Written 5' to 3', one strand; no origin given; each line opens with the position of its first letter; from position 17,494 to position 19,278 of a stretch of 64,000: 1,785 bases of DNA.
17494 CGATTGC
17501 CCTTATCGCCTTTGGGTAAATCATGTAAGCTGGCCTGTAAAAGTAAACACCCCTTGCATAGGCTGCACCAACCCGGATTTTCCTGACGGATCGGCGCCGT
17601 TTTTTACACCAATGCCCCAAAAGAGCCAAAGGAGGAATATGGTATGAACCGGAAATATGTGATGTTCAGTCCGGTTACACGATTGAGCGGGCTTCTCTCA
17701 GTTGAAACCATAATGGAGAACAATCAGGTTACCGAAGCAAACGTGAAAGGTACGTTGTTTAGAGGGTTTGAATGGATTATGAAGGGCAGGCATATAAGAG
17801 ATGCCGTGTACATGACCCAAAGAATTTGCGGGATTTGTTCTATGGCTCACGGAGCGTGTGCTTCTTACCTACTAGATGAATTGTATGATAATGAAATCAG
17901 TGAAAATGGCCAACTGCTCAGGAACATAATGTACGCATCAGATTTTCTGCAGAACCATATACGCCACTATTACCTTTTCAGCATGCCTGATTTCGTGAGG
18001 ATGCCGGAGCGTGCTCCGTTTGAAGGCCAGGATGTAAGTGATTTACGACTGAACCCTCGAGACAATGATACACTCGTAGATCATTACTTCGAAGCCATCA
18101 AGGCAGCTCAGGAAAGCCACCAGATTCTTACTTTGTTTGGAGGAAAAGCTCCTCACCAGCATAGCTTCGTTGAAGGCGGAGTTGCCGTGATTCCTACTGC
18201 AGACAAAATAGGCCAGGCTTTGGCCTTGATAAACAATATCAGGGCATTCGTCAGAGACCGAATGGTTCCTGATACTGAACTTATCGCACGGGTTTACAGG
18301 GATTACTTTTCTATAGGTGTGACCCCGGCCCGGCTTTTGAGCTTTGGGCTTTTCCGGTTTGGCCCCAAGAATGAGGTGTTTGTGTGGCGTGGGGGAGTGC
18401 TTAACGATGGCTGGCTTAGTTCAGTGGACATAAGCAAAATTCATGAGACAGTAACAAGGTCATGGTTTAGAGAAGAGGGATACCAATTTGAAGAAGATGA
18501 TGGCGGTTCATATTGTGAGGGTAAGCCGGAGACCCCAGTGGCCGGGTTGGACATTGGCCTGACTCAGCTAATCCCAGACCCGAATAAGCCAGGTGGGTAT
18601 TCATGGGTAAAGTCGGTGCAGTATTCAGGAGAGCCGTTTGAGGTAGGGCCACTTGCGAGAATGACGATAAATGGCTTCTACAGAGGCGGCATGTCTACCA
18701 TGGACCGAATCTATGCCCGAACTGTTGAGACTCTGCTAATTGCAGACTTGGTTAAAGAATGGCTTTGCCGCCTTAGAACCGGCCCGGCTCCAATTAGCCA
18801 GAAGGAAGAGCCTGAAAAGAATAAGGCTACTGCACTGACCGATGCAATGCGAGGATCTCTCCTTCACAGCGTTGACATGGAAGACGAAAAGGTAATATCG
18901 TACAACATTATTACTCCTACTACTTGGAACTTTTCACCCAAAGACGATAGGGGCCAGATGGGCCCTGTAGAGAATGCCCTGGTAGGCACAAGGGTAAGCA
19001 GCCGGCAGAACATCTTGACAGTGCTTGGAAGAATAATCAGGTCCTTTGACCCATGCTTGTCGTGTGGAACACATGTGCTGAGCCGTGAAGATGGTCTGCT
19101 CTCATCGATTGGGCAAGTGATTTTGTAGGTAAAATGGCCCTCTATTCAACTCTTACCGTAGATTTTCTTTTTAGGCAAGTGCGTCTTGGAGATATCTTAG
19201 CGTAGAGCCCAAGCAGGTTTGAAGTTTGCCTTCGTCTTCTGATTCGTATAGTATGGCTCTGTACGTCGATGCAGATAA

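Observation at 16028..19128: [NiFe] hydrogenase with non-canonical proximal-cluster and L1 motifs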

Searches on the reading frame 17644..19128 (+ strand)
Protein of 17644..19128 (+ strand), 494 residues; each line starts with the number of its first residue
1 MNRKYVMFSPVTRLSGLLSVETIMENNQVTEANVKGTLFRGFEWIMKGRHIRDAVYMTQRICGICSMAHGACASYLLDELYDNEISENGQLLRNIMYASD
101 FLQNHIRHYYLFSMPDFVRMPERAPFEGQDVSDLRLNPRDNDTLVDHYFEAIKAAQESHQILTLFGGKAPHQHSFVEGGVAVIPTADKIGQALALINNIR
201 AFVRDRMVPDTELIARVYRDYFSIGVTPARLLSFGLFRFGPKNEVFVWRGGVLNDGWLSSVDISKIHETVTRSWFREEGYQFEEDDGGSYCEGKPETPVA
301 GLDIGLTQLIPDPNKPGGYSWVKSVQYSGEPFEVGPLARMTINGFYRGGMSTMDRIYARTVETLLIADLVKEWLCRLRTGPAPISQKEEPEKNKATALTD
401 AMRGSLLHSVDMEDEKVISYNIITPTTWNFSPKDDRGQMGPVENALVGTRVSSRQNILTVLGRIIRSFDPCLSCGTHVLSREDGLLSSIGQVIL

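Call 3: search_protein_families(library=pfam, proteins=[window:17644-19128:+], max_evalue=0.01)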
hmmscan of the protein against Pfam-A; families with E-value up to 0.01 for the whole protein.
window:17644-19128:+ (494 aa): 1 family
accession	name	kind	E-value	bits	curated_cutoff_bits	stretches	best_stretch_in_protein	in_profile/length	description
PF00374.24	NiFeSe_Hases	-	5.4e-93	313.1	25.8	3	132-343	137-345/508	Nickel-dependent hydrogenase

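Call 4: search_protein_families(library=ncbifam, proteins=[window:17644-19128:+], max_evalue=0.01)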
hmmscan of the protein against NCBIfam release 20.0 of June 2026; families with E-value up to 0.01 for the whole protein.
window:17644-19128:+ (494 aa): 11 families
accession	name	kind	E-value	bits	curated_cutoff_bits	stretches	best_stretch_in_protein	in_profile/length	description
NF033181.1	NiFeSe_hydrog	equivalog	7e-126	421.1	600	2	133-483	158-501/507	nickel-dependent hydrogenase large subunit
NF045518.1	H2_NiFeSe_large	exception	2.2e-118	396.1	780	2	7-343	5-322/485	NiFeSe hydrogenase large subunit HysA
NF007778.0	PRK10467.1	equivalog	1.2e-60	205.4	969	3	6-120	5-119/567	hydrogenase 2 large subunit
NF007550.0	PRK10170.1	equivalog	2.3e-55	188.1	1101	3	6-119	19-133/597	Ni/Fe-hydrogenase large subunit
TIGR03295.1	frhA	equivalog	4.5e-31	108.2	392.5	1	6-482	5-400/412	coenzyme F420 hydrogenase subunit alpha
NF040828.1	sulfhyd_ShyA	equivalog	2e-26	92.8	700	2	10-122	7-120/415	NAD(P)-dependent hydrogenase/sulfhydrogenase 2 subunit alpha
NF040832.1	sulfhyd_HydA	equivalog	1.6e-21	76.9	880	2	11-188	10-174/426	NADPH-dependent hydrogenase/sulfhydrogenase 1 subunit alpha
NF041785.2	VhuA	equivalog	2.5e-20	72.4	800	1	6-207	4-199/418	F420-non-reducing hydrogenase Vhu subunit A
NF041786.2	VhuU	equivalog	1.3e-05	24.9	70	1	461-482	11-32/45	F420-non-reducing hydrogenase selenoprotein subunit VhuU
NF004739.1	PRK06075.1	equivalog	0.00014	20.7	360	1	16-106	14-105/384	NADH-quinone oxidoreductase subunit D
NF040602.1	F420_dehyd_FpoD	exception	0.00031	19.9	600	1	18-107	23-113/372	F420H2 dehydrogenase subunit FpoD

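Call 6: search_solved_structures(query=window:17644-19128:+, show_alignments=3)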
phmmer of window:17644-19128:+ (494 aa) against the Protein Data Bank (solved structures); distinct sequences matched with E-value up to 0.001: 69 (the best 60 are shown).
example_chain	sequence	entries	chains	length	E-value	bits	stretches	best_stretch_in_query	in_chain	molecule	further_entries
5jsu_B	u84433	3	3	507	1.8e-96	326.9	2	3-344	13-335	Periplasmic [NiFeSe] hydrogenase, large subunit, selenocysteine-containing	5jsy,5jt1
5jsh_B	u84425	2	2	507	5.7e-95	321.9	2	3-344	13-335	Periplasmic [NiFeSe] hydrogenase, large subunit, selenocysteine-containing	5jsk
6rtp_B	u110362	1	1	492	5.3e-93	315.4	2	3-344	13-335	Periplasmic [NiFeSe] hydrogenase, large subunit, selenocysteine-containing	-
6z8m_B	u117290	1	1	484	1.3e-92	314.2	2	3-344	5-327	Periplasmic [NiFeSe] hydrogenase, large subunit, selenocysteine-containing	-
6ruc_B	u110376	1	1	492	1.4e-92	314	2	3-344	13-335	Periplasmic [NiFeSe] hydrogenase, large subunit, selenocysteine-containing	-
6z8o_B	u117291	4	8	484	3.3e-92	312.8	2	3-344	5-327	Periplasmic [NiFeSe] hydrogenase, large subunit, selenocysteine-containing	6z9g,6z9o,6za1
6ru9_B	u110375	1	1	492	3.6e-92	312.7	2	3-344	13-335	Periplasmic [NiFeSe] hydrogenase, large subunit, selenocysteine-containing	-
3ze6_B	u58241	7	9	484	4.5e-92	312.3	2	3-344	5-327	PERIPLASMIC [NIFESE] HYDROGENASE, LARGE SUBUNIT, SELENOCYS SELENOCYSTEINE-CONTAINING | PERIPLASMIC [NIFESE] HYDROGENASE, LARGE SUBUNIT, SELENOCYSTEINE-CONTAININ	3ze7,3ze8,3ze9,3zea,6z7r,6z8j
2wpn_B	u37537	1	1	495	5.1e-92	312.2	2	3-344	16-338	PERIPLASMIC [NIFESE] HYDROGENASE, LARGE SUBUNIT, SELENOCYSTEINE-CONTAINING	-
4kl8_L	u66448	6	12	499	1.7e-83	284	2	6-343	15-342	Nickel-dependent hydrogenase large subunit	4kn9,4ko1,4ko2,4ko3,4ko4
1cc1_L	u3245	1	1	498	8.5e-83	281.8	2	6-343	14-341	HYDROGENASE (LARGE SUBUNIT)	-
1frf_L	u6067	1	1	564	1.1e-63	218.7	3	351-483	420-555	[NI-FE] HYDROGENASE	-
1e3d_B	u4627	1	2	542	1.5e-62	215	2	136-477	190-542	[NiFe] hydrogenase large subunit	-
3cus_Q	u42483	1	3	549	8.3e-62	212.5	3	6-121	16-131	Periplasmic [NiFe] hydrogenase large subunit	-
1yrq_H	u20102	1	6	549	3.9e-61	210.3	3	6-120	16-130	Periplasmic [NiFe] hydrogenase large subunit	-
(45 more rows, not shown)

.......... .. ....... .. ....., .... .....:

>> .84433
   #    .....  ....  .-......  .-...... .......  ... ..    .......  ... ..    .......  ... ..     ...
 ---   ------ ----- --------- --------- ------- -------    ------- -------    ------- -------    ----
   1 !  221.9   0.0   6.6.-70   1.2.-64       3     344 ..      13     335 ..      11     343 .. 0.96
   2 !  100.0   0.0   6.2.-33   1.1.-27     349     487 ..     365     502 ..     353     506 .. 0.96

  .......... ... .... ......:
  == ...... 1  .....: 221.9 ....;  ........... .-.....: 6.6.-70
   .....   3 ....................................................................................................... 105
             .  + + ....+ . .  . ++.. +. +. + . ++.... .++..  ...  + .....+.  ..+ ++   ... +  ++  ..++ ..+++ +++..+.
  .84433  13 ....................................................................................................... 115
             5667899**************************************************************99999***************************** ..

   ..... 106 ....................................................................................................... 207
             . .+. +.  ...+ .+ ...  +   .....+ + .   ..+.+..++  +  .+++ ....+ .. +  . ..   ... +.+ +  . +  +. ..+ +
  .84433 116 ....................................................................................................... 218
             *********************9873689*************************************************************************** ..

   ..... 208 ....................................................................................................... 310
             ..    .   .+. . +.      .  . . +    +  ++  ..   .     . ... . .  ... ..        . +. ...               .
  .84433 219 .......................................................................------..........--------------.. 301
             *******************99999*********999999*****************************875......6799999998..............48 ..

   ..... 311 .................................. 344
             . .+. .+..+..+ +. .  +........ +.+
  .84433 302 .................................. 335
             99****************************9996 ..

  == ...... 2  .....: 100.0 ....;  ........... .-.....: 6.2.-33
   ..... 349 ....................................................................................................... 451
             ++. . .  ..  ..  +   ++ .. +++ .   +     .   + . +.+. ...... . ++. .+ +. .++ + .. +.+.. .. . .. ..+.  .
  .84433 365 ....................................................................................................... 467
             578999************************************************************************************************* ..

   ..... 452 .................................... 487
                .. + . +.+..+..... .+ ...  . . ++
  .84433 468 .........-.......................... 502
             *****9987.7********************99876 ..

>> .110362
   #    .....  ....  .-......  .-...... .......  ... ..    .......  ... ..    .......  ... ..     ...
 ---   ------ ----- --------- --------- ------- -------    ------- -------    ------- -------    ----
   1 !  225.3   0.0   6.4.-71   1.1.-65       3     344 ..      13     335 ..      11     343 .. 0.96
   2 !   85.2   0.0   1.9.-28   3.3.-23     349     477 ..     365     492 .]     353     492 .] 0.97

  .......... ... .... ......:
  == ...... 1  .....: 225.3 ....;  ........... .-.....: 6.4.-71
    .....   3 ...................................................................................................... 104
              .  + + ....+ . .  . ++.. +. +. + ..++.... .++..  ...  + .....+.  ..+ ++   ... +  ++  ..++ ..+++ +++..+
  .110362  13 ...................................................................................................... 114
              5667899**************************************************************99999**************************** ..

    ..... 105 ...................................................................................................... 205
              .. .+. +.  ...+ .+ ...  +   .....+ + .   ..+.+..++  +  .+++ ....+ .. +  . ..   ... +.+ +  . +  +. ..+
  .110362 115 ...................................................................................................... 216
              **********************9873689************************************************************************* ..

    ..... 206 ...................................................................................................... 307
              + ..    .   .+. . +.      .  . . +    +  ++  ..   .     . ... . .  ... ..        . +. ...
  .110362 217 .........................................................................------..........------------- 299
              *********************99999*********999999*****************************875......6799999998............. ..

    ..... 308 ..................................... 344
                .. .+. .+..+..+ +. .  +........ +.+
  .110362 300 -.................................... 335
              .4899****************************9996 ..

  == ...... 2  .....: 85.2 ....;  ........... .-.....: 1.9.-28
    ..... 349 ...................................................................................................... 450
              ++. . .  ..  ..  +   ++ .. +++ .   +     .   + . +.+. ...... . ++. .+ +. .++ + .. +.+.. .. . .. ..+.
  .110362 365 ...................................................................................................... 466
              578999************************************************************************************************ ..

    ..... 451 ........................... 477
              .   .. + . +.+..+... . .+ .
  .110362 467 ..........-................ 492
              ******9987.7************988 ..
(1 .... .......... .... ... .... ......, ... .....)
